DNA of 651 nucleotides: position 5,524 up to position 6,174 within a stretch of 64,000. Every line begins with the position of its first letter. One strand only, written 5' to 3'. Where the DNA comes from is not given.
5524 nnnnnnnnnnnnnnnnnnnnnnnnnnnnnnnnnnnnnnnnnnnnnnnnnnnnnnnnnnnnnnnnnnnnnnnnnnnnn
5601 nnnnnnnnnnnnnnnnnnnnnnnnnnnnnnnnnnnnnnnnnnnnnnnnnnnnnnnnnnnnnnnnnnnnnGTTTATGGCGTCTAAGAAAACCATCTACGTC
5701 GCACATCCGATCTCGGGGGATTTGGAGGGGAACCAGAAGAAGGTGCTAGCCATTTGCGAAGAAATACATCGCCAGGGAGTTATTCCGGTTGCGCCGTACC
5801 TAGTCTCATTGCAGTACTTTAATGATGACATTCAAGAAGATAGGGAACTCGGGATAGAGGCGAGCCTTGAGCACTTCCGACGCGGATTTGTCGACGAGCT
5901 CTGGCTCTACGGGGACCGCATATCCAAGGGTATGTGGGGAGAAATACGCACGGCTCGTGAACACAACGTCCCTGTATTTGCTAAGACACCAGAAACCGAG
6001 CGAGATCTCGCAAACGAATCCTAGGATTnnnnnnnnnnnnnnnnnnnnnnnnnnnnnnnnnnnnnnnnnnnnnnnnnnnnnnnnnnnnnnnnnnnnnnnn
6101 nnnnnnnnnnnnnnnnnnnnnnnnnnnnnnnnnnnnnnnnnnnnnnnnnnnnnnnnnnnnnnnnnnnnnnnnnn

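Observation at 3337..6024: Compact AT-rich island encoding an operator-controlled AbrB-like protein, an EcoRI-family m6A methyltransferase, a DUF262(DGQQR)-HNH nuclease and an NDT-like protein: a candidate novel modification/restriction-type defence module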

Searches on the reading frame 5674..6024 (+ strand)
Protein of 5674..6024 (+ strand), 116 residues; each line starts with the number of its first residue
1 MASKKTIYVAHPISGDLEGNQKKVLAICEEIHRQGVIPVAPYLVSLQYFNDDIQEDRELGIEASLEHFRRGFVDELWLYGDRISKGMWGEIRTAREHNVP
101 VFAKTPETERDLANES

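Call 4: search_protein_families(library=pfam, proteins=[window:5674-6024:+], max_evalue=0.1)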
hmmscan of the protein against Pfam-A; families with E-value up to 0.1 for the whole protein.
window:5674-6024:+ (116 aa): 1 family
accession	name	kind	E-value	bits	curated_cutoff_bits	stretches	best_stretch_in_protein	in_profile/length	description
PF24963.1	DUF7768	-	1e-23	83.9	26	1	5-101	1-95/98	Domain of unknown function (DUF7768)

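Call 5: search_protein_families(library=padloc, proteins=[window:5674-6024:+], max_evalue=0.1)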
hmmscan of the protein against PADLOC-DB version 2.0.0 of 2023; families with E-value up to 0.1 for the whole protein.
window:5674-6024:+ (116 aa): 0 families

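Call 6: search_protein_families(library=ncbifam, proteins=[window:5674-6024:+], max_evalue=0.1)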
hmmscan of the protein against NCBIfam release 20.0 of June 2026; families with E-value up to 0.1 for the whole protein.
window:5674-6024:+ (116 aa): 2 families
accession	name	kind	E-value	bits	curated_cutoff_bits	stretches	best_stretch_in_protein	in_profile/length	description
NF009124.0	PRK12476.1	subfamily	0.016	13.4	922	1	67-95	423-451/612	fatty acyl-AMP ligase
TIGR02042.1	sir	equivalog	0.085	10.9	731.5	1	23-99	132-205/581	sulfite reductase, ferredoxin dependent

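Call 7: search_protein_families(library=phrogs, proteins=[window:5674-6024:+], max_evalue=0.01)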
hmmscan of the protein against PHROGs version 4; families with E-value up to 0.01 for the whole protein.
window:5674-6024:+ (116 aa): 1 family
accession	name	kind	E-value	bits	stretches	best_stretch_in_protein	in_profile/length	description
phrog_355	-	DNA, RNA and nucleotide metabolism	8.9e-17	62.3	1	2-111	72-179/249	nucleoside 2-deoxyribosyltransferase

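Call 9: search_solved_structures(query=window:5674-6024:+, max_evalue=1)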
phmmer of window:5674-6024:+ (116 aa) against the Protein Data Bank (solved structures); distinct sequences matched with E-value up to 1: 0.

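Call 25: find_homologous_proteins(query=window:5674-6024:+, max_evalue=0.001)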
Query window:5674-6024:+ (116 aa): 92 proteins with E <= 0.001 among 94 candidates.
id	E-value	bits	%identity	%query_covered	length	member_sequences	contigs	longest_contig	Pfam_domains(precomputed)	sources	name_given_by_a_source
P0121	2.9e-68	245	97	97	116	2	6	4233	PF24963.2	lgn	-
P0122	1.0e-43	166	69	97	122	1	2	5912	PF24963.2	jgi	jgi:hypothetical protein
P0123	2.0e-43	165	69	93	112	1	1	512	PF24963.2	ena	-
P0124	1.3e-42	162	68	95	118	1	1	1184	PF24963.2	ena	-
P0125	2.2e-42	162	69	93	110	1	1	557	PF24963.2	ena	-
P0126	4.4e-42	161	66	95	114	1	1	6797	PF24963.2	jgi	jgi:hypothetical protein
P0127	8.4e-42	160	65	95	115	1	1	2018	PF24963.2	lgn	-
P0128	1.6e-41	159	64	97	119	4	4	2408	PF24963.2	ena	-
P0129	1.7e-41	159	64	94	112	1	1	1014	PF24963.2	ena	-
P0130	1.8e-41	159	66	93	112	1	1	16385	PF24963.2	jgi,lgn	jgi:hypothetical protein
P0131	2.0e-41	159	63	97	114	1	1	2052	PF24963.2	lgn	-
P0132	2.0e-41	159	64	97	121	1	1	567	PF24963.2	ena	-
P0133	2.4e-41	158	62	97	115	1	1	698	PF24963.2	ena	-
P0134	2.9e-41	158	67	91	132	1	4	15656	PF24963.2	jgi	-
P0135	3.0e-41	158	65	95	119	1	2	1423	PF24963.2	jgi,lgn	-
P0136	3.6e-41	158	66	95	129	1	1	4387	PF24963.2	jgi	jgi:hypothetical protein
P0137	3.7e-41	158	66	97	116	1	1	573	PF24963.2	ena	-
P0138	5.1e-41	157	65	96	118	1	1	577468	PF24963.2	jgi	jgi:hypothetical protein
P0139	9.1e-41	156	63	93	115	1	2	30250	PF24963.2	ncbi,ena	-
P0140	1.4e-40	156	66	94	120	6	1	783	PF24963.2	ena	-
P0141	1.7e-40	156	65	93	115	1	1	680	PF24963.2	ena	-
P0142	1.9e-40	155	63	94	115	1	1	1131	PF24963.2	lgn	-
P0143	1.9e-40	155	65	95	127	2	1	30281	PF24963.2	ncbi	-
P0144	2.0e-40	155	65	97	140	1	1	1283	PF24963.2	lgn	-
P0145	2.1e-40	155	61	94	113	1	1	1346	PF24963.2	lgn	-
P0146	2.6e-40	155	63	94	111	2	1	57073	PF24963.2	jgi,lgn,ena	-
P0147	5.9e-40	154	62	96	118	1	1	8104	PF24963.2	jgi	jgi:hypothetical protein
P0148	8.6e-40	153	64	94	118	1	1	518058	PF24963.2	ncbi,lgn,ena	-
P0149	1.4e-39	153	62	96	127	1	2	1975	PF24963.2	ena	-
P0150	1.4e-39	153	64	90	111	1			PF24963.2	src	-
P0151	1.5e-39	152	63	94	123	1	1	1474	PF24963.2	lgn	-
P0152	1.7e-39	152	62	93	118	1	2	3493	PF24963.2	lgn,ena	-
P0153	1.7e-39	152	62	95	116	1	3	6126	PF24963.2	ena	-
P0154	2.8e-39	152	63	93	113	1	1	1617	PF24963.2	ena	-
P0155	4.5e-39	151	64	93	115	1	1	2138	PF24963.2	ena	-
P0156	4.6e-39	151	61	97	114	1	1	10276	PF24963.2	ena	-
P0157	5.3e-39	151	63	95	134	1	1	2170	PF24963.2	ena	-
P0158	7.0e-39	150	62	93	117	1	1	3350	PF24963.2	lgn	-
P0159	8.5e-39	150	61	93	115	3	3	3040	PF24963.2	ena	-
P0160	1.0e-38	150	64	93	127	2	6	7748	PF24963.2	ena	-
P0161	1.2e-38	150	66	93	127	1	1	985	PF24963.2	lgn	-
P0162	1.6e-38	149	61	94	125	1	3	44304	PF24963.2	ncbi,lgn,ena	ncbi:MAG: DUF4406 domain-containing protein [Patescibacteria group bacterium]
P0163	2.0e-38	149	63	94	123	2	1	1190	PF24963.2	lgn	-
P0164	2.0e-38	149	62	91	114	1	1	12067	PF24963.2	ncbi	ncbi:DUF4406 domain-containing protein [Patescibacteria group bacterium]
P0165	2.8e-38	148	64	93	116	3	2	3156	PF24963.2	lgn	-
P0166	3.1e-38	148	61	93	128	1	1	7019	PF24963.2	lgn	-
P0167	3.1e-38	148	65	93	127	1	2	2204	PF24963.2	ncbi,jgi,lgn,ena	-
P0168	3.5e-38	148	60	94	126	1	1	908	PF24963.2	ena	-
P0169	3.6e-38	148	64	93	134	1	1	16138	PF24963.2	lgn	-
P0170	5.7e-38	147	58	94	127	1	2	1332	PF24963.2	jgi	jgi:hypothetical protein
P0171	5.8e-38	147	63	93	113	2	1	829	PF24963.2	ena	-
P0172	6.4e-38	147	61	93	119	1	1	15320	PF24963.2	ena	-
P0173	7.5e-38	147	62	94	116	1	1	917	PF24963.2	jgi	jgi:hypothetical protein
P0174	9.3e-38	147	59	97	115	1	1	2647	PF24963.2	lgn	-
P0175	9.5e-38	147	61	91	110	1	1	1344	PF24963.2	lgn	-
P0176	1.2e-37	146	63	91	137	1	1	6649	PF24963.2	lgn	-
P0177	1.3e-37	146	66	87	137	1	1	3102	PF24963.2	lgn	-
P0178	1.4e-37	146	61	95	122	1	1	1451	PF24963.2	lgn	-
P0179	1.6e-37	146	61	94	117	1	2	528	PF24963.2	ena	-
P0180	2.2e-37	146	65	93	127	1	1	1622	PF24963.2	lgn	-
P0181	3.5e-37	145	58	94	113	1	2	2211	PF24963.2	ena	-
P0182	4.0e-37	145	60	93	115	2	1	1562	PF24963.2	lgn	-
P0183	5.9e-37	144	64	91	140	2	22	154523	PF24963.2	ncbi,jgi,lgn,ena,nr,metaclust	ncbi:MAG: hypothetical protein US71_C0001G0128 [Parcubacteria group bacterium GW2011_GWD2_38_12]|nr:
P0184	6.9e-37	144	61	93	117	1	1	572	PF24963.2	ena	-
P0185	7.1e-37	144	61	98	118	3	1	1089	PF24963.2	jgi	jgi:hypothetical protein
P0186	7.2e-37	144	60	94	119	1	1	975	PF24963.2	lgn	-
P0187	7.3e-37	144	64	93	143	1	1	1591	PF24963.2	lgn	-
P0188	8.2e-37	144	61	93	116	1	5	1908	PF24963.2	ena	-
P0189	1.2e-36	143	61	93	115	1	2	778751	PF24963.2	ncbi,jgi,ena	ncbi:MAG: hypothetical protein WC725_02110 [Patescibacteria group bacterium]|jgi:hypothetical protei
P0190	1.5e-36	143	60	94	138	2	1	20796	PF24963.2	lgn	-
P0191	1.8e-36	143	64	91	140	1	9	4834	PF24963.2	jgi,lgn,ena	-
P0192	2.1e-36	142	60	92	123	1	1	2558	PF24963.2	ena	-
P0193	1.2e-35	140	60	93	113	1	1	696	PF24963.2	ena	-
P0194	1.5e-35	140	61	93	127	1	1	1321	PF24963.2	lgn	-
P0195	4.8e-35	138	57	95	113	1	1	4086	PF24963.2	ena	-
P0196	6.7e-35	138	61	93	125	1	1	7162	PF24963.2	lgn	-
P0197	1.7e-34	136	58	94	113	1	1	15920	PF24963.2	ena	-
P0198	2.2e-34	136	56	93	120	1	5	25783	PF24963.2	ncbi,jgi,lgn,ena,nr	ncbi:DUF4406 domain-containing protein [Patescibacteria group bacterium]|nr:DUF4406 domain-containin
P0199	5.5e-34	135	58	93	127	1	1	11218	PF24963.2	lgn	-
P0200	5.6e-34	135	67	81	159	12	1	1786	PF24963.2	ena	-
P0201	1.0e-33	134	59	93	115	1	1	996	PF24963.2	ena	-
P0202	4.8e-33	132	58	96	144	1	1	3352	PF24963.2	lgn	-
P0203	1.1e-31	127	54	91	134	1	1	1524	PF24963.2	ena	-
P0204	1.8e-31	126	58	91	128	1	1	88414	PF24963.2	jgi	jgi:hypothetical protein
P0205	1.0e-30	124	57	86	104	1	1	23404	PF24963.2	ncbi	ncbi:MAG: DUF4406 domain-containing protein [Patescibacteria group bacterium]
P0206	1.2e-30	124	56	87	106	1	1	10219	PF24963.2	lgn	-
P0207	2.7e-29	119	55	86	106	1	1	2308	PF24963.2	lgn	-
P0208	2.8e-29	119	54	89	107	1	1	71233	PF24963.2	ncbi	ncbi:DUF4406 domain-containing protein [Patescibacteria group bacterium]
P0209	8.2e-26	108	66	69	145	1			PF24963.2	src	-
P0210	4.9e-23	99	45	89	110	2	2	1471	PF24963.2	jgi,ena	-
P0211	1.1e-22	98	44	90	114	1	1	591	PF24963.2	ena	-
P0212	2.4e-22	97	44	91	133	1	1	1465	PF24963.2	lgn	-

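Call 36: find_encoding_contigs(protein=P0121, flank=4000, max_places=3)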
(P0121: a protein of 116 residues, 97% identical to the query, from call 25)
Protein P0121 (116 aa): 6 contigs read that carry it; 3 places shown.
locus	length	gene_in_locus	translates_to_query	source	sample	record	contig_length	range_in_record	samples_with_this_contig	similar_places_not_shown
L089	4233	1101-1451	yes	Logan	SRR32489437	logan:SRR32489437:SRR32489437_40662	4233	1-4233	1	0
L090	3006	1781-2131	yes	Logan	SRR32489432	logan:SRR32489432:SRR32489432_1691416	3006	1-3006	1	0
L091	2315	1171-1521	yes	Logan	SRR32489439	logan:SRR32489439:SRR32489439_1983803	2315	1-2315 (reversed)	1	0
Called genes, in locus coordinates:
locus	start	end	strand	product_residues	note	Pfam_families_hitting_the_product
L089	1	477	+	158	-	?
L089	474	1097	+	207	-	PF02976:MutH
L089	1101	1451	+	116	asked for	PF24963:DUF7768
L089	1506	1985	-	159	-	-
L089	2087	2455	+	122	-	PF01863:YgjP-like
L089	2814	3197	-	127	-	-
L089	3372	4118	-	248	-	PF03332:PMM, PF08282:Hydrolase_3 (weak)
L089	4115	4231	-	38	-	?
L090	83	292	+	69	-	-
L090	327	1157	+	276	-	PF01555:N6_N4_Mtase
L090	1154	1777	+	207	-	PF02976:MutH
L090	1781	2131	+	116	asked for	PF24963:DUF7768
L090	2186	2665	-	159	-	-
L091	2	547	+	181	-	?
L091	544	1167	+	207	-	PF02976:MutH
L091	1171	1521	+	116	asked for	PF24963:DUF7768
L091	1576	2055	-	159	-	-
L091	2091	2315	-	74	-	?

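Call 37: find_encoding_contigs(protein=P0138, flank=4000, max_places=1)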
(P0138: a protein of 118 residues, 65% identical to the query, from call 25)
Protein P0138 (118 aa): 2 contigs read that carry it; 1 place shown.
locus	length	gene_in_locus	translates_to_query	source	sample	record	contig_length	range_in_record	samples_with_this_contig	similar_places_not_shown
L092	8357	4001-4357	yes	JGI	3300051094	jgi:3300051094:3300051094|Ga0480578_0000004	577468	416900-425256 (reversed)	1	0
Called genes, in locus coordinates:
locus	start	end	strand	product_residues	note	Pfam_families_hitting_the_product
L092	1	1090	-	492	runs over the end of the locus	PF00239:Resolvase, PF07508:Recombinase, PF13408:Zn_ribbon_recom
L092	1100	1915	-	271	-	PF20199:RepSA (weak), PF23343:REP_ORF2-G2P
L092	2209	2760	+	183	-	-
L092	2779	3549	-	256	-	-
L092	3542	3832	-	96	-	-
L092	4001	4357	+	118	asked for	PF24963:DUF7768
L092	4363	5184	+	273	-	PF01555:N6_N4_Mtase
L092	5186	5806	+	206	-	PF02976:MutH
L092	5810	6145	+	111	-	-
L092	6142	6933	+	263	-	PF18735:HEPN_RiboL-PSP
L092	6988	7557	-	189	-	PF01872:RibD_C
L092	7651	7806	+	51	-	-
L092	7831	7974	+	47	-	-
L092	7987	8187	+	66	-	PF08818:DUF1801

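Call 38: find_encoding_contigs(protein=P0148, flank=4000, max_places=1)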
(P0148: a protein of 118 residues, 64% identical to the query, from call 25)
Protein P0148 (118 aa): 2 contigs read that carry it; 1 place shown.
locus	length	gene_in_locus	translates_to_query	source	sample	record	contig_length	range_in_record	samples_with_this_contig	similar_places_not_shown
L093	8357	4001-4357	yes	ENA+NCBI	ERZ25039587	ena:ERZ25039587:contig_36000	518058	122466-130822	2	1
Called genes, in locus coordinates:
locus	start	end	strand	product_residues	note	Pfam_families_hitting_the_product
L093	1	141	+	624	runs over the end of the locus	PF00664:ABC_membrane, PF00005:ABC_tran, PF13191:AAA_16 (faint), PF02463:SMC_N (weak)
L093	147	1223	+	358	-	PF00226:DnaJ, PF01556:DnaJ_C, PF00684:DnaJ_CXXCXGXG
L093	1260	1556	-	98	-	PF08712:Nfu_N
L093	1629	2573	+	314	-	PF00579:tRNA-synt_1b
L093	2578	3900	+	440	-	PF01336:tRNA_anti-codon, PF00152:tRNA-synt_2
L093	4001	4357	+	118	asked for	PF24963:DUF7768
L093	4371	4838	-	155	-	-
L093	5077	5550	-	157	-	PF02452:PemK_toxin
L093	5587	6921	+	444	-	PF00144:Beta-lactamase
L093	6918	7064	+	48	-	-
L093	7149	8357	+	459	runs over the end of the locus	PF00883:Peptidase_M17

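Call 43: find_related_loci(query=A3, collection=metagenome_contigs, flank=4000)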
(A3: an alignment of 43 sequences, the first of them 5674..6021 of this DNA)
Query A3 (116 aa) in metagenome_contigs; peptide patterns used: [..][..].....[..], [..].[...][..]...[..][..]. (x = any residue, [..] = any of these).
311 stretches matched a pattern; 145 encode a relative of the query (tblastn E <= 1e-3); the best 80 are kept; 80 distinct loci.
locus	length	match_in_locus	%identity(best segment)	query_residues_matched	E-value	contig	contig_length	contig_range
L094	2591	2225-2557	68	3-113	2e-50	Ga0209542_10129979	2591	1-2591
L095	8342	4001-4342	63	2-115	1e-49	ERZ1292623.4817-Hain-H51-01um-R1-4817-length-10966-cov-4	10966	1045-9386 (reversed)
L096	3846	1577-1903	69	4-112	6e-49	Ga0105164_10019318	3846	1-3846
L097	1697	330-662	60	2-112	1e-48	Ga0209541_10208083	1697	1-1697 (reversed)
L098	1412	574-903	65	3-112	9e-49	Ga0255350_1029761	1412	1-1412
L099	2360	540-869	65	3-112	2e-47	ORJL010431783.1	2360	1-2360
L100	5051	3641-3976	63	1-112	2e-47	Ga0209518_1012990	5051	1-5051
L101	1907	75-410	63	2-113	7e-48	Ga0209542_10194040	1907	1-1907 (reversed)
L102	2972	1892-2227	63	2-113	2e-46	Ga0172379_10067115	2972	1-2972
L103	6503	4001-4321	63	5-111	7e-47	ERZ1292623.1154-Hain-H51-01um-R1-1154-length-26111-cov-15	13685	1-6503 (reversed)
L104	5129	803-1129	66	4-112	2e-46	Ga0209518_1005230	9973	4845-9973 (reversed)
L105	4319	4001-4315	65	1-105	8e-46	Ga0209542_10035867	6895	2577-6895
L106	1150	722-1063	63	3-116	4e-48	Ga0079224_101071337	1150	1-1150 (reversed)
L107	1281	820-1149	60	5-114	1e-47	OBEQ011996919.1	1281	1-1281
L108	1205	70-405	61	3-114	1e-47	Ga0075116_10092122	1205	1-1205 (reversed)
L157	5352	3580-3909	58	3-112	8e-43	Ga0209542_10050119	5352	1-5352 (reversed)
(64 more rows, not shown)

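Call 48: search_protein_families(library=pfam, alignment_id=A4, max_evalue=0.001)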
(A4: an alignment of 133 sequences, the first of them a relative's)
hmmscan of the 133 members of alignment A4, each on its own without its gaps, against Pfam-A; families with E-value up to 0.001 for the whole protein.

A. member 1, L094:1746-2186:+ (147 aa): 1 family
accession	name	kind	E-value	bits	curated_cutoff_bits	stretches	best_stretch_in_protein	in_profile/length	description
PF02661.23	Fic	-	1.7e-10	42.1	24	1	19-94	10-93/93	Fic/DOC family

B. families by the number of members that match (of 133 scanned): 125 families (the first 25 are shown)
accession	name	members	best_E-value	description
PF19778.5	RE_endonuc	5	1.4e-34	Endonuclease domain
PF01555.25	N6_N4_Mtase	4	4e-58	DNA methylase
PF22769.1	DCD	4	4.2e-44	dCTP deaminase-like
PF06559.16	DCD_N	4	8.8e-11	2'-deoxycytidine 5'-triphosphate deaminase (DCD) N-terminal domain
PF00692.24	dUTPase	4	3e-10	dUTPase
PF13412.12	HTH_24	4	5.6e-08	Winged helix-turn-helix DNA-binding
PF08279.18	HTH_11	4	8.6e-08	HTH domain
PF22569.1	DCD_C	4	1.6e-07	2'-deoxycytidine 5'-triphosphate deaminase (DCD), C-terminal domain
PF09339.16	HTH_IclR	4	2.1e-07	IclR helix-turn-helix domain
PF04703.18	FaeA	4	8e-07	FaeA-like protein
PF01047.28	MarR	4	2.2e-06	MarR family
PF25213.1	HVO_A0261_N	4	0.00018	HVO_A0261 N-terminal domain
PF13483.12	Lactamase_B_3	3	6.7e-26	Beta-lactamase superfamily domain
PF04851.21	ResIII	3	7.8e-17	Type III restriction enzyme, res subunit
PF02511.20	Thy1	3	1.6e-16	Thymidylate synthase complementing protein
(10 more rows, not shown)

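Call 49: predict_structure(alignment_id=A3)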
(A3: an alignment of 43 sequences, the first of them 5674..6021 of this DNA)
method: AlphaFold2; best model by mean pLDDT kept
length: 116 residues; sequences in the alignment: 43
mean_pLDDT: 90.3   pTM: 0.83
mean pLDDT of the five models: 90.3, 90.1, 89.6, 88.9, 88.3
residues with pLDDT >= 90: 78; 70-90: 36; 50-70: 2; < 50: 0
segments of 3 or more residues with pLDDT < 50: none
pLDDT, mean of each block of 10 residues (from residue 1): 89 87 95 95 80 79 87 96 94 96 98 86
secondary structure, 60 per line:
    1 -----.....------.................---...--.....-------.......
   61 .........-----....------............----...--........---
elements in order: E6-10 H17-33 E37-39 H42-46 H54-69 E75-78 H85-96 E101-103 H106-113
